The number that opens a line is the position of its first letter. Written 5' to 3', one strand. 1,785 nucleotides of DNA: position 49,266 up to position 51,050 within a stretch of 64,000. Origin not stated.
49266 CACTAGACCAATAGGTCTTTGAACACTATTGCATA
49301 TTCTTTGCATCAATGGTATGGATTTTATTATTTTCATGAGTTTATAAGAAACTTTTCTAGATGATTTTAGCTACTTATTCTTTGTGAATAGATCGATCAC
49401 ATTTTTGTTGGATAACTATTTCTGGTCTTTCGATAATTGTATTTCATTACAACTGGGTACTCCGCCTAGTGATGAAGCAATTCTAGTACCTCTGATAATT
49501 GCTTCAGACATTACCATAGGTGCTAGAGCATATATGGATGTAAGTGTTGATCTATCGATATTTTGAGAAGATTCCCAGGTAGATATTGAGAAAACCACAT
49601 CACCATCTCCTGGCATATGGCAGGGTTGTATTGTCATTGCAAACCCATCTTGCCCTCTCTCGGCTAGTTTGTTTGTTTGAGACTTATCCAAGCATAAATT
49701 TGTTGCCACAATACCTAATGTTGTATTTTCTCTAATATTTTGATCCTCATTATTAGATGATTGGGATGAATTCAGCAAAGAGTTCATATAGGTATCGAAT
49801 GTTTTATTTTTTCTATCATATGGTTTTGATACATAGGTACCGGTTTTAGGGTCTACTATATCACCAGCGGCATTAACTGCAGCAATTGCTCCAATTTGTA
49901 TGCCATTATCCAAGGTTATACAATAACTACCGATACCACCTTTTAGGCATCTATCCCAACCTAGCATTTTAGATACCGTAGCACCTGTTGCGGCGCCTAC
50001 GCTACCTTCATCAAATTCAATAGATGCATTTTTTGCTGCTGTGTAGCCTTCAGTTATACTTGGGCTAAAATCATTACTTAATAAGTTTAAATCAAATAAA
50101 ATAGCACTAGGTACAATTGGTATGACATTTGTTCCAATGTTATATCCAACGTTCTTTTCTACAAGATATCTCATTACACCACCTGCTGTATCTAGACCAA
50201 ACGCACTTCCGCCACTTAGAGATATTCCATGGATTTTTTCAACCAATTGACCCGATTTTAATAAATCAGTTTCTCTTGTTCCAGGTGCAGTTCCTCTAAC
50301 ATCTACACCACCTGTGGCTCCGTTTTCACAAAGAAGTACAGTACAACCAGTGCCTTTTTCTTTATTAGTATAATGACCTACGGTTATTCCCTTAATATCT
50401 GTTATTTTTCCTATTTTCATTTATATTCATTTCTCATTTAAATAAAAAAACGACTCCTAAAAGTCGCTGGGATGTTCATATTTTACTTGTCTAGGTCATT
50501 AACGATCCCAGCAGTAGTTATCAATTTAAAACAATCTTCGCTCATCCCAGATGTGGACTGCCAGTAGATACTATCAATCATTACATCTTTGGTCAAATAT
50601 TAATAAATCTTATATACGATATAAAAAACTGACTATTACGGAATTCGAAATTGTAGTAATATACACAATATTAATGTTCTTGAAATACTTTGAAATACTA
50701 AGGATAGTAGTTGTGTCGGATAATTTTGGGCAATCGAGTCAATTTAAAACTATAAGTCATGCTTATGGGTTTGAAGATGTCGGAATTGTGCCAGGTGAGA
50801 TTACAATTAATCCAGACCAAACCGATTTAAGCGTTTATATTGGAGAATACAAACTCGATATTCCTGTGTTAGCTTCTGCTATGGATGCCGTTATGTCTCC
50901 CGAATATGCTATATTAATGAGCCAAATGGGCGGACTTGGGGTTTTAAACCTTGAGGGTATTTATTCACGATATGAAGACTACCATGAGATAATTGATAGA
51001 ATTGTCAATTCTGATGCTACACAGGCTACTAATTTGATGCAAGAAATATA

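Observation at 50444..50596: Unclassified two-state attenuator/riboswitch candidate ahead of a pantothenate/CoA-related block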

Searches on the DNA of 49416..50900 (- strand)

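Call 5: search_rna_families(source=window, start=50300, end=50900, threshold=evalue, max_evalue=10, show_alignments=3)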
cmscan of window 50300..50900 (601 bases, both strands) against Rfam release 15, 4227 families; matches with E-value up to 10: 3.
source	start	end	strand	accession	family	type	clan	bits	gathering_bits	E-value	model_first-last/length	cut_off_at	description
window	50483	50562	-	RF01749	pan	Cis-reg;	-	21.3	36.2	0.34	1-92/92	no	pan motif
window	50679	50729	-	RF00184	PVX_3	Cis-reg;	-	13.7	42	3.3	1-54/54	no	Potato virus X cis-acting regulatory element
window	50446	50527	-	RF02552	RcsR1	Gene; sRNA;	-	13.2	60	6.8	1-96/96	no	RcsR1 sRNA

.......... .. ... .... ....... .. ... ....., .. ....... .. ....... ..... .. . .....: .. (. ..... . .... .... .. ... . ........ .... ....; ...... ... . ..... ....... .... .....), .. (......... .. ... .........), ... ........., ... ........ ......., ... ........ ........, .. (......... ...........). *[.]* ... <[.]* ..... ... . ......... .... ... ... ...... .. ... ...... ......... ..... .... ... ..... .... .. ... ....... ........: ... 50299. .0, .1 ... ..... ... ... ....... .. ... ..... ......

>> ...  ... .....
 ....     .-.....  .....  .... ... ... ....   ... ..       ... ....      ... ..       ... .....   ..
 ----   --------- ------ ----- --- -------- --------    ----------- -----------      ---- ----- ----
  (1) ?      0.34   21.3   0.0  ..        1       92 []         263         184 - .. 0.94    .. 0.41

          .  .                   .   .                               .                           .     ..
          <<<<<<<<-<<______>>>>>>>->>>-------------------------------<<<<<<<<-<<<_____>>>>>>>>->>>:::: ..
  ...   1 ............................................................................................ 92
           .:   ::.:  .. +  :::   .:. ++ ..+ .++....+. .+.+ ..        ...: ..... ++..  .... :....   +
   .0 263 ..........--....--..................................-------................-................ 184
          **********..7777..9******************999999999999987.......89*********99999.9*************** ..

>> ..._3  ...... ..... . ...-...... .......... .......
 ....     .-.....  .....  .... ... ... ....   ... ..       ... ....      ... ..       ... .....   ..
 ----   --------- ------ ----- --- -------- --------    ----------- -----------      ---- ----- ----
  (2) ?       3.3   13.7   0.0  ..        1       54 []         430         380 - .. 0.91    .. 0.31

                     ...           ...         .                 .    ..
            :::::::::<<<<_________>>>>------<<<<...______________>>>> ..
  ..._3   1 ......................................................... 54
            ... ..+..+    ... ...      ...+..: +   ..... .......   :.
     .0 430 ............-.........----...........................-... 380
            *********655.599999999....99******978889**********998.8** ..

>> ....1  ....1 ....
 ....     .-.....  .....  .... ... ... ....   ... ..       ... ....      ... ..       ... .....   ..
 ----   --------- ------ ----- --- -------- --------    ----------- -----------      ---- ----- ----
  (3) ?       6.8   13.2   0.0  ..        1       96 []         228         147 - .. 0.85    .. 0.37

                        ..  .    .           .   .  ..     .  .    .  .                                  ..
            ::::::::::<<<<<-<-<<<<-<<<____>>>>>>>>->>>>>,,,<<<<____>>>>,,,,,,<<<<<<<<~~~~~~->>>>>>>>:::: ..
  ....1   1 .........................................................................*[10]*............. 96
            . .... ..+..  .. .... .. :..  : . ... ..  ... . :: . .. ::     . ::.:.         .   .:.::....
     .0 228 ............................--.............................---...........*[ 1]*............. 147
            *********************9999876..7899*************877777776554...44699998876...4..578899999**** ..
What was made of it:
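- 50486..50514 (-): pan hairpin 2: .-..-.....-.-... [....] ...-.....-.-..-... The bulged A residues are at 50506 and 50490. It keeps the family signature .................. Best-matching part of the Rfam pan alignment (call 5).
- Rfam pan is the top hit at 50483-50562 (-), with 21.3 bits (call 5). Rfam scores the element below threshold (call 5).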

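Call 19: search_rna_families(sources=[L081, L085, L086, L087, L090], threshold=evalue, max_evalue=10, show_alignments=4)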
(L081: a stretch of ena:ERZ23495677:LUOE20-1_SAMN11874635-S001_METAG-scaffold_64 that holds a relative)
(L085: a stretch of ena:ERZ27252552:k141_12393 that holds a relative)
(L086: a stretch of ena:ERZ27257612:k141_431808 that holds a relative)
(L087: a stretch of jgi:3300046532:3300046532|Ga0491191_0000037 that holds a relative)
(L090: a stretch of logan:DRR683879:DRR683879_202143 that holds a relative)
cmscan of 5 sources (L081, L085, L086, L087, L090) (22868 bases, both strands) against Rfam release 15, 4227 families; matches with E-value up to 10: 5.
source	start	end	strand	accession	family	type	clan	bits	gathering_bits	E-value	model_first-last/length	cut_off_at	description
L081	2859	2938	+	RF01749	pan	Cis-reg;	-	24.7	36.2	2.1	1-92/92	no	pan motif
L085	2580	2659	+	RF01749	pan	Cis-reg;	-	23.5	36.2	4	1-92/92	no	pan motif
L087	5873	5961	-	RF02841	Ref70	Gene; sRNA;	-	23.5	115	3.8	1-122/122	no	Enterococcus sRNA 70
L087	6686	6749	-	RF01611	ceN108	Gene; snRNA; snoRNA; CD-box;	-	20.3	50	4.2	1-70/70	no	Caenorhabditis snoRNA ceN108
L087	2094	2172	+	RF02202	UCA1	Gene; lncRNA;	-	15.9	80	9.8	1-75/75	no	Urothelial cancer associated 1 conserved region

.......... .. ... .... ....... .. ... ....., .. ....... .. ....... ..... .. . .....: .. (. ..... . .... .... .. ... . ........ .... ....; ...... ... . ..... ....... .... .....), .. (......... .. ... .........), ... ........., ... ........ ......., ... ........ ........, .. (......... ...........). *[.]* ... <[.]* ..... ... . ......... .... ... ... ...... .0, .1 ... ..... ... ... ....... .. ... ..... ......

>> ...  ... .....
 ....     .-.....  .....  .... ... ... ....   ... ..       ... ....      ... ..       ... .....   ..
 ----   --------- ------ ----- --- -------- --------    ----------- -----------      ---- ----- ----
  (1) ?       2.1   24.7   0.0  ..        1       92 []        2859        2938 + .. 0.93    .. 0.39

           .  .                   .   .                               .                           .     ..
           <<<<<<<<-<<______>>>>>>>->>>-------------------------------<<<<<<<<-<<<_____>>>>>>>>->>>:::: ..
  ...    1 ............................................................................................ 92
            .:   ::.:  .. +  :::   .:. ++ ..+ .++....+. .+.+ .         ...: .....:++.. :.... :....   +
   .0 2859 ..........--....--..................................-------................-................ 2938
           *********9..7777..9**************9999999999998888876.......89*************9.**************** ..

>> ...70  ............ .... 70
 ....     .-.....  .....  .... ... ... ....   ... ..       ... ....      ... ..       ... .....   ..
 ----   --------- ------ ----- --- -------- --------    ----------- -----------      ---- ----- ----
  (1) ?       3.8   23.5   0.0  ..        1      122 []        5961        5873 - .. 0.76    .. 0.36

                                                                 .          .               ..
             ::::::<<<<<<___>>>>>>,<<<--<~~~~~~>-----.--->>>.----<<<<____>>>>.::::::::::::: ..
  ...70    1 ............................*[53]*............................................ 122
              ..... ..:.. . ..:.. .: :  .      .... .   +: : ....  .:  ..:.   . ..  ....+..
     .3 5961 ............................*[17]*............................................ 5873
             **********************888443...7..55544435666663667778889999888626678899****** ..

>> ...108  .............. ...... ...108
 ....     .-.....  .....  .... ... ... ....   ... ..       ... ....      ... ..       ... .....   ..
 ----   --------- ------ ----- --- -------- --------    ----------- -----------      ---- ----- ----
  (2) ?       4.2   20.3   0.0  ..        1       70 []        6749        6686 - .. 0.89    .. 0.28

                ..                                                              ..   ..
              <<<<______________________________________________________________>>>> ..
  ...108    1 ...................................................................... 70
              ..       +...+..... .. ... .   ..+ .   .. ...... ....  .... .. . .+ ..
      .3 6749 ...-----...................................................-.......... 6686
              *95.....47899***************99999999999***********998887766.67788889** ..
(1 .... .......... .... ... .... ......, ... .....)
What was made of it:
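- Relatives score 24.7 and 23.5 bits (call 19). The window and most relatives keep a good hairpin 2 (calls 5, 19).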

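Call 23: search_rna_families(sources=[L001, L002, L004, L006, L014, L017, L039, L042, L054, L061], threshold=evalue, max_evalue=10, show_alignments=0)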
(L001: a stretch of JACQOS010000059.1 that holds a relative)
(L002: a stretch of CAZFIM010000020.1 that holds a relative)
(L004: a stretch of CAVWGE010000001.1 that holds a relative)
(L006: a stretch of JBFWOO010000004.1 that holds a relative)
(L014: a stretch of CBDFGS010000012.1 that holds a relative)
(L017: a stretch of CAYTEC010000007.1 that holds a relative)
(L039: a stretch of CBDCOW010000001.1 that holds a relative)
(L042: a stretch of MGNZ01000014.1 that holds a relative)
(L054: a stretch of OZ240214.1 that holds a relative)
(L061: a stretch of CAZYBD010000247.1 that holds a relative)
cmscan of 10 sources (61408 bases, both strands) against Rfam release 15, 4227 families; matches with E-value up to 10: 11.
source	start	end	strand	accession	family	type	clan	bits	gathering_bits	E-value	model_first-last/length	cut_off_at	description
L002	2857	2937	+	RF01749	pan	Cis-reg;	-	45.8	36.2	9e-05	1-92/92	no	pan motif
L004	2848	2928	+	RF01749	pan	Cis-reg;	-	43.6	36.2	0.00029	1-92/92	no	pan motif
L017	5601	5654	-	RF01276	sR53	Gene; snRNA; snoRNA; CD-box;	-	28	49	0.021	1-60/60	no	Small nucleolar RNA sR53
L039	2771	2860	+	RF01749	pan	Cis-reg;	-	27.8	36.2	1.1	1-92/92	no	pan motif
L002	1425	1512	+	RF03056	RAGATH-35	Gene; sRNA;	-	24.6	38.9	1.9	1-87/87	no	RAGATH-35 RNA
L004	75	121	+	RF00005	tRNA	Gene; tRNA;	CL00001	22.3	29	4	9-63/71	no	tRNA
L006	4264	4316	-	RF01333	CRISPR-DR20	Gene; CRISPR;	-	21.3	42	7.8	1-36/36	no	CRISPR RNA direct repeat element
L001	136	254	+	RF01514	Afu_513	Gene; snRNA; snoRNA; CD-box;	-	21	48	2.8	1-103/103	no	A. fumigatus snoRNA Afu_513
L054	5632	5655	-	RF01625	ceN28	Gene; snRNA; snoRNA; CD-box;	-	20.8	70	8.5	1-88/88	no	Caenorhabditis snoRNA ceN28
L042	2942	2970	-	RF01276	sR53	Gene; snRNA; snoRNA; CD-box;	-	20.6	49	1.9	1-60/60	no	Small nucleolar RNA sR53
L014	3890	3970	+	RF02166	PVT1_3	Gene; lncRNA;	-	17.5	45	3.8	1-95/95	no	Pvt1 oncogene conserved region 3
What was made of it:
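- On pan motif (RF01749): L001 and L017 are not reported at E <= 10, and L039 scores 27.8 bits (call 23).
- Hits above the gathering score lie directly upstream of the orthologous S58 gene in L002 (45.8 bits) and L004 (43.6 bits) (call 23).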

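Call 38: build_rna_model(alignment_id=A5, structure=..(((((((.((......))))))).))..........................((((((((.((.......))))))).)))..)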
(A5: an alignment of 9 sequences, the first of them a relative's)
Model R1 built from alignment A5 (9 sequences, 85 columns); structure: as given.
model positions 78; base pairs 19; branch points 1; effective number of sequences 3.29; information 0.726 bits per position. Calibrated on 0.2 Mb of random sequence (short: E-values are rough).
structure used (alignment columns):
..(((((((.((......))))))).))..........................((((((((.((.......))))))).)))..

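Call 40: search_with_rna_model(model_id=R1, sources=[window, L001, L002, L003, L004, L005, L006, L007, L008, L009, L010, L011, L012, L013, L014, L015, L016, L017, L018, L019, L020, L021, L022, L023, L024, L025, L026, L027, L028, L029, L030, L031, L032, L033, L034, L035, L036, L037, L038, L039, L040, L041, L042, L043, L044, L045, L046, L047, L048, L049, L050, L051, L052, L053, L054, L055, L056, L057, L058, L059, L060, L061, L062, L063, L064, L065, L066, L067, L068, L069, L070, L071, L072, L073, L074, L075, L076, L077, L078, L079, L080, L081, L082, L083, L084, L085, L086, L087, L088, L089, L090, L091, L092, L093, L094, L095, L096], max_evalue=10, make_alignment=true)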
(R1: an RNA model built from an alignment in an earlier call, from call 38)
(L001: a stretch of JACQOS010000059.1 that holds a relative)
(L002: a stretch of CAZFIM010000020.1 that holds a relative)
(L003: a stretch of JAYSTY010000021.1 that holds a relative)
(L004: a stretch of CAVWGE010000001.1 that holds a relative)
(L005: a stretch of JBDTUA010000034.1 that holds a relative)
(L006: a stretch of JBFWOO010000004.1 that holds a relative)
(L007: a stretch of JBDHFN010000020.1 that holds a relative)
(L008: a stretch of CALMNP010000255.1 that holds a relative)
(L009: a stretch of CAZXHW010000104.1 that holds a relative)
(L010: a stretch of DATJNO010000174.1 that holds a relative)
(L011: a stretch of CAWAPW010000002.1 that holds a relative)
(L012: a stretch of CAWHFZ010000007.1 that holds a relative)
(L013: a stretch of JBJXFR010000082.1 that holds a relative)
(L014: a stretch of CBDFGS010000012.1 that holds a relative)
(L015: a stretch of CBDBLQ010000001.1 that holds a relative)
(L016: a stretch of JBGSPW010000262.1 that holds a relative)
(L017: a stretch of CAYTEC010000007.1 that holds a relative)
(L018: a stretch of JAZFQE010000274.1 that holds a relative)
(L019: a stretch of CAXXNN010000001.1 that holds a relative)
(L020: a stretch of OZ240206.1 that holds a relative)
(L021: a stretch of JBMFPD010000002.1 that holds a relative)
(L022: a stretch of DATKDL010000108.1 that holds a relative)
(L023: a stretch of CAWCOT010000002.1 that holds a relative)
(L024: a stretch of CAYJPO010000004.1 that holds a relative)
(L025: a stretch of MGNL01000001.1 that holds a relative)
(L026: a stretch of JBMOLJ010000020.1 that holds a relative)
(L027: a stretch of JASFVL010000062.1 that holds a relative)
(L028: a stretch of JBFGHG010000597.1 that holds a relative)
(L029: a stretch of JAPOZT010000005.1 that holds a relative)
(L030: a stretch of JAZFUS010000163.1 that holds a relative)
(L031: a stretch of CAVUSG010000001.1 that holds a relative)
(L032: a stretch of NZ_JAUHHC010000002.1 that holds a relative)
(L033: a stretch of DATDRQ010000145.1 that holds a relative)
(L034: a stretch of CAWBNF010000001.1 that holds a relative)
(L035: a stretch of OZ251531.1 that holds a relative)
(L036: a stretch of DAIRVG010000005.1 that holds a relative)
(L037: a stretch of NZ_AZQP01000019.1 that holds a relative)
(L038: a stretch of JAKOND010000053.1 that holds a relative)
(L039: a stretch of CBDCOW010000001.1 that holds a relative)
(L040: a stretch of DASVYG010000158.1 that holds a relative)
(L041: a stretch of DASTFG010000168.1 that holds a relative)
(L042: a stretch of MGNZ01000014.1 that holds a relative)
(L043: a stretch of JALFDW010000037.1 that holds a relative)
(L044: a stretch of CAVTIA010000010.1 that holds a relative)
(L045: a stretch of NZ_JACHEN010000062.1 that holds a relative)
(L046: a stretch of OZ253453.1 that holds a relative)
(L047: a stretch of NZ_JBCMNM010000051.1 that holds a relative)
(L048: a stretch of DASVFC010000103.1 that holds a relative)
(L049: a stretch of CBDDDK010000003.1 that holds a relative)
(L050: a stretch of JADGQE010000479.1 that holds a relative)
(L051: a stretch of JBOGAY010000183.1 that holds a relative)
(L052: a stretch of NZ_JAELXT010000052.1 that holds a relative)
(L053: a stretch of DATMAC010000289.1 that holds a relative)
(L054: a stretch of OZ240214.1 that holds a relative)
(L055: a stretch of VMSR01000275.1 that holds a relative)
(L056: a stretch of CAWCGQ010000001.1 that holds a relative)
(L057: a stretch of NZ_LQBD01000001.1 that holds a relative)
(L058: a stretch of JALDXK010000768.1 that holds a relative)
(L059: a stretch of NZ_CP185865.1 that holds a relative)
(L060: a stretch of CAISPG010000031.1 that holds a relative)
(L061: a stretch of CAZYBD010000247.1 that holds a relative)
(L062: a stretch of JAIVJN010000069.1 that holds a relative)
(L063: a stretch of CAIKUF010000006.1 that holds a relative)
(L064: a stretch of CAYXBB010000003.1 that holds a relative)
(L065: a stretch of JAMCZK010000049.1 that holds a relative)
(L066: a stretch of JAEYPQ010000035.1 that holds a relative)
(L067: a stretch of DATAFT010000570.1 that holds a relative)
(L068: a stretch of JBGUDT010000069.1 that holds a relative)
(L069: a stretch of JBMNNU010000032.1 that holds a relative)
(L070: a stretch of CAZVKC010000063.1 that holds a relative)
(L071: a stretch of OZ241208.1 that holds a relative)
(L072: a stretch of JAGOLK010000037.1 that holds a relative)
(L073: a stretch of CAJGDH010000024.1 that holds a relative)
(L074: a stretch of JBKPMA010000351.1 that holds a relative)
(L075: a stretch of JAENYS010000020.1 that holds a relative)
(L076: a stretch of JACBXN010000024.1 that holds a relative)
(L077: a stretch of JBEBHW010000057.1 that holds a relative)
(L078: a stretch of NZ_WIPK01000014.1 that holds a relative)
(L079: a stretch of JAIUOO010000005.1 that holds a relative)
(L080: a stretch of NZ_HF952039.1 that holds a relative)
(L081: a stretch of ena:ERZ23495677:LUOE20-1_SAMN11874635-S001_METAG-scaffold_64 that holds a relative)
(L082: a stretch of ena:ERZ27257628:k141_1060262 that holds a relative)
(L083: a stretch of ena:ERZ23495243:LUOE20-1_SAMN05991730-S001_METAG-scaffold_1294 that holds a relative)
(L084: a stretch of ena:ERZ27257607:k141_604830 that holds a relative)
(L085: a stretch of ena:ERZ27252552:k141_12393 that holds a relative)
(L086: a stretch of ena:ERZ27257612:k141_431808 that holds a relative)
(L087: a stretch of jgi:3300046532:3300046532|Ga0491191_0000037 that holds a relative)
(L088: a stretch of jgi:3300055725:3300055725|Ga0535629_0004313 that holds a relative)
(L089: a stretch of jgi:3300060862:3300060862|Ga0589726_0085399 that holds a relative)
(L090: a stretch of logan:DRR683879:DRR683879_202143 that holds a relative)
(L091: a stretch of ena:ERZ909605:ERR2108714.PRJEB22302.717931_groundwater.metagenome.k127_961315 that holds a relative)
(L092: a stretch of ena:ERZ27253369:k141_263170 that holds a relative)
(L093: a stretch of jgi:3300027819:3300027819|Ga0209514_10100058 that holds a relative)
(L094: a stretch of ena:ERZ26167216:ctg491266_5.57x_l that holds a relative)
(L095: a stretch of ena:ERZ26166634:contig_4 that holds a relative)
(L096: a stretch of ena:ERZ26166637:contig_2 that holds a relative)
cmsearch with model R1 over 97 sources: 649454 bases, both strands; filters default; matches with E-value up to 10: 40.
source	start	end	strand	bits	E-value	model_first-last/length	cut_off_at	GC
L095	2360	2437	+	81.3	7.2e-16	1-78/78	no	0.67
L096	2360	2437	+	81.1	8e-16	1-78/78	no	0.68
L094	2313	2391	+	78.8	2.6e-15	1-78/78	no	0.66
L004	2848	2926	+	73.5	4.1e-14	1-78/78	no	0.52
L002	2857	2935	+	73.2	4.8e-14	1-78/78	no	0.46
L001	106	181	+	72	9.2e-14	1-78/78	no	0.74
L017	2827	2906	+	71.5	1.2e-13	1-78/78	no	0.65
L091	2275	2353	+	68.8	4.9e-13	1-78/78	no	0.65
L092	2275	2353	+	68.8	4.9e-13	1-78/78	no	0.65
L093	332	410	+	68.8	4.9e-13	1-78/78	no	0.65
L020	2830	2912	+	59.1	7.6e-11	1-78/78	no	0.73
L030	538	626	+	50.7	6e-09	1-78/78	no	0.58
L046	2771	2858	+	46.8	4.4e-08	1-78/78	no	0.64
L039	2771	2858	+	42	5.4e-07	1-78/78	no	0.66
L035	2768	2861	+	37.2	6.7e-06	1-78/78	no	0.63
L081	2859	2937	+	34.5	2.7e-05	1-78/78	no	0.39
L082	2859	2937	+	34.5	2.7e-05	1-78/78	no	0.39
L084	2859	2937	+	34.5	2.7e-05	1-78/78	no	0.39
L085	2580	2657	+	30.4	0.00022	1-78/78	no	0.4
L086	246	323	+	27.7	0.00093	1-78/78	no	0.4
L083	2859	2937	+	26.3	0.0019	1-78/78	no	0.35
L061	2827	2911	+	24.6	0.0045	1-78/78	no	0.6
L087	2896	2974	+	16.3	0.35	1-78/78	no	0.39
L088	765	843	+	16.3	0.35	1-78/78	no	0.39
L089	249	327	+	16.3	0.35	1-78/78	no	0.39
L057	5625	5716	+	14.6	0.83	1-78/78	no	0.6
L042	1818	1843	+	14.2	1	51-74/78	no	0.69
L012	1644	1715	+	14.1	1.1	1-78/78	no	0.69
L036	6312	6405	-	13.7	1.3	1-78/78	no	0.67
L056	6212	6289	-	13.6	1.4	1-78/78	no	0.69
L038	1496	1566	+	13.2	1.8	1-78/78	no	0.65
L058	1776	1845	+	12.8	2.2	1-78/78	no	0.76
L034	4426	4463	-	12.6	2.3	1-78/78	no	0.79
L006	4078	4112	+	12.5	2.5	1-78/78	no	0.74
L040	305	381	+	11.7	3.8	1-78/78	no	0.73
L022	6848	6920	-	11.4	4.3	1-78/78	no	0.6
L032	1653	1688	-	10.7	6.4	1-78/78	no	0.75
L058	536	589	-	10.6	6.7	1-78/78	no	0.74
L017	4076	4135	+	10.3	7.9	1-78/78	no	0.82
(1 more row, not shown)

Alignment A6: 40 matches aligned to the model, 150 columns, each read 5' to 3' on its own strand. Consensus structure (alignment columns), stored with it:
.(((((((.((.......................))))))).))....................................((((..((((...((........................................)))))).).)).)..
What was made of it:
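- On pan motif (RF01749): Those three score 42-72 bits with R1 (call 40).
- An independent covariance model gives a significant hit (call 40).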
